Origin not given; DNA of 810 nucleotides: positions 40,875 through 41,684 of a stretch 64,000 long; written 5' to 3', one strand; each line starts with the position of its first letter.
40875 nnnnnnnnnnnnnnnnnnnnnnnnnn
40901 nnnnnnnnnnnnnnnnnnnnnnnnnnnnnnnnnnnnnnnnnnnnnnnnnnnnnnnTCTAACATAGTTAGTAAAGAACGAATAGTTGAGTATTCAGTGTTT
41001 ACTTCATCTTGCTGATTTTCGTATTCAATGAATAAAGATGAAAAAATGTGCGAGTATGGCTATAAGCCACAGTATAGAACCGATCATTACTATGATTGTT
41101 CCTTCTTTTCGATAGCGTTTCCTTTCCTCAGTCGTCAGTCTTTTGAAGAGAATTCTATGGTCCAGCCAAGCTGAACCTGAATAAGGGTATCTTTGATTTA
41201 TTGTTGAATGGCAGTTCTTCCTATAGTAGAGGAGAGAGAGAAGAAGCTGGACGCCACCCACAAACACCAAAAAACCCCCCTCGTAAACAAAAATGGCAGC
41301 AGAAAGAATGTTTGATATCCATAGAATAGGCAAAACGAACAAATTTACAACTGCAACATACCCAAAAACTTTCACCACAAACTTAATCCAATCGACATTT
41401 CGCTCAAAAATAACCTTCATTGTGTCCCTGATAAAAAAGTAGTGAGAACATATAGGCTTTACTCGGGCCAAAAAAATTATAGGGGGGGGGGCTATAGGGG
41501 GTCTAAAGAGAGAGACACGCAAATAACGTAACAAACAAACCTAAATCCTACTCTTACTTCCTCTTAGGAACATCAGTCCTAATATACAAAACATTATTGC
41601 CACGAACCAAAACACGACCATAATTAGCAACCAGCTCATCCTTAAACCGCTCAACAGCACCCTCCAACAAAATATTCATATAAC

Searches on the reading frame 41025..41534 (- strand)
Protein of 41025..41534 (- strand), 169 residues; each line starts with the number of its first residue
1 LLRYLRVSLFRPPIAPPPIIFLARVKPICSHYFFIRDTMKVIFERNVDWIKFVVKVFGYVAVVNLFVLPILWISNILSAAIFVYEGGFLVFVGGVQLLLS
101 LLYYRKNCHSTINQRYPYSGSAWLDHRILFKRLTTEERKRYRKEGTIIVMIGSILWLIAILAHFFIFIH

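Call 97: search_protein_families(library=pfam, proteins=[window:41025-41534:-], max_evalue=0.01)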
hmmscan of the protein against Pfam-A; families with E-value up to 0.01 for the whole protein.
window:41025-41534:- (169 aa): 1 family
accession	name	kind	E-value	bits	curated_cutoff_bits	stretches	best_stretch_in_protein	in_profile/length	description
PF06157.16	DUF973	-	0.0064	16.1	26.4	0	49-100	105-153/309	Protein of unknown function (DUF973)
